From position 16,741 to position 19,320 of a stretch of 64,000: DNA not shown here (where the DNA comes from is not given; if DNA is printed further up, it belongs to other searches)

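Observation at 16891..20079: Tri-modular beta-helix + CBM + GH29 protein, possibly two fucosidase-type catalytic modules in one polypeptide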

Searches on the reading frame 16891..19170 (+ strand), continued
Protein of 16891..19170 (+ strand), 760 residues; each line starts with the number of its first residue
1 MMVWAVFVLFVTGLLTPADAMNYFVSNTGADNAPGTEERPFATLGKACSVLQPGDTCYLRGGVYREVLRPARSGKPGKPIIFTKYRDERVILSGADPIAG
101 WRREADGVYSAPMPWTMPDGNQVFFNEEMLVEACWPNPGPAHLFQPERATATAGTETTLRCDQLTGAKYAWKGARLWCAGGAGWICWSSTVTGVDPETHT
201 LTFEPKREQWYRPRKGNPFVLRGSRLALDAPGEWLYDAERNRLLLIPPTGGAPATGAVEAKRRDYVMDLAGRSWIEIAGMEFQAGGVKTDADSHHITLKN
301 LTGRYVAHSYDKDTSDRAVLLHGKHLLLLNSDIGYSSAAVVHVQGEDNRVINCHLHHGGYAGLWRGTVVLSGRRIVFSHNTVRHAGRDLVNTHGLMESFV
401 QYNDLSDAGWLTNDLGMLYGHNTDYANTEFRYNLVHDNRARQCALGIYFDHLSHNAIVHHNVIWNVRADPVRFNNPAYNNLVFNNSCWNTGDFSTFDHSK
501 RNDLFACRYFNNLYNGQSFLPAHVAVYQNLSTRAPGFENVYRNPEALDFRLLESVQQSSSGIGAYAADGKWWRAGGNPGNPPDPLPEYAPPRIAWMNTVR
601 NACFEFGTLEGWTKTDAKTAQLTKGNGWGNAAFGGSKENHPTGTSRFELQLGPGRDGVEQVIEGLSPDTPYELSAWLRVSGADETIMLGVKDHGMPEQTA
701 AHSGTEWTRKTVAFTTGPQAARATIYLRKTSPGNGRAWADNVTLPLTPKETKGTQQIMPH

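Call 52: find_related_loci(query=A1, collection=genome_contigs, flank=8000)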
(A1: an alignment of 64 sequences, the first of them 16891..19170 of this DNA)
Query A1 (760 aa) in genome_contigs; peptide patterns used: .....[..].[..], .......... (x = any residue, [..] = any of these).
77 stretches matched a pattern; 45 encode a relative of the query (tblastn E <= 1e-3); 45 distinct loci.
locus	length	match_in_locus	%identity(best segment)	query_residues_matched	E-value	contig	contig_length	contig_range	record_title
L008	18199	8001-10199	62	5-748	0e+0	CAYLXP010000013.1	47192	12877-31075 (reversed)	MAG TPA_asm: uncultured Victivallales bacterium isolate SRP200020_co4_239 genome assembly, contig: NODE_743_length_47192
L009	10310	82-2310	62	4-753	0e+0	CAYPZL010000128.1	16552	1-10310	MAG TPA_asm: uncultured Pirellulales bacterium isolate SRP338002_co1_156 genome assembly, contig: NODE_3274_length_16552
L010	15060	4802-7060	60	5-757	0e+0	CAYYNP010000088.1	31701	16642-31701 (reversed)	MAG TPA_asm: uncultured Planctomycetaceae bacterium isolate SRP077602_co5_509 genome assembly, contig: NODE_6979_length_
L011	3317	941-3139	60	2-747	0e+0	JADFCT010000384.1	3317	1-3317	MAG: Candidatus Sumerlaeota bacterium isolate XCDL20.169 NODE_382_length_3317_cov_4.927906, whole genome shotgun sequenc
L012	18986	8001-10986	59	15-751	0e+0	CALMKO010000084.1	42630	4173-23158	MAG TPA_asm: uncultured Verrucomicrobia bacterium isolate SRR7468254_bin.34_CONCOCT_v1.1_MAG genome assembly, contig: ER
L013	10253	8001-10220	55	7-748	0e+0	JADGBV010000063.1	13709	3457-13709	MAG: Planctomycetota bacterium isolate nwagbin3 nwag_bin3_NODE_63_length_13709_cov_2.353286, whole genome shotgun sequen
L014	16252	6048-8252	57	7-746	0e+0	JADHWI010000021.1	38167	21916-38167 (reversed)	MAG: Kiritimatiellae bacterium isolate BS750m-G23 BS-750m-C1044, whole genome shotgun sequence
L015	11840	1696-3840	53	21-747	0e+0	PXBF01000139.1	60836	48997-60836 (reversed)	MAG: PVC group bacterium isolate T3Sed10_236R1 T3-Sed10-C355, whole genome shotgun sequence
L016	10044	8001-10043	56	8-680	0e+0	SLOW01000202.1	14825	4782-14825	MAG: Opitutales bacterium isolate CSSed165cm_470 CSSed16-5cm-12311, whole genome shotgun sequence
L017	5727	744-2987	53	18-748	0e+0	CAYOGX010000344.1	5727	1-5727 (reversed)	MAG TPA_asm: uncultured Planctomycetales bacterium isolate binchicken_co334_64 genome assembly, contig: NODE_28172_lengt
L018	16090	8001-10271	51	7-748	0e+0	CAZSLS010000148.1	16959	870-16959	MAG TPA_asm: uncultured Planctomycetaceae bacterium isolate SRP260945_co1_237 genome assembly, contig: NODE_5384_length_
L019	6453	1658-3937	51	5-745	0e+0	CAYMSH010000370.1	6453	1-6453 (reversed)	MAG TPA_asm: uncultured Planctomycetaceae bacterium isolate binchicken_co141_31 genome assembly, contig: NODE_41837_leng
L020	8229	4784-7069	51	6-752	0e+0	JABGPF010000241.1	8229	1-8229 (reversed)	MAG: Phycisphaerales bacterium isolate co234_bin25 NODE_13515_length_8229_cov_5.215317, whole genome shotgun sequence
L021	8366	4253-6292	54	1-752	0e+0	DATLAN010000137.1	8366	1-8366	MAG TPA_asm: Thermoguttaceae bacterium isolate SMAG_U14272 k141_3572597, whole genome shotgun sequence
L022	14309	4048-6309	51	5-744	0e+0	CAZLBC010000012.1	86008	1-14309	MAG TPA_asm: uncultured Planctomycetaceae bacterium isolate binchicken_co17_420 genome assembly, contig: NODE_852_length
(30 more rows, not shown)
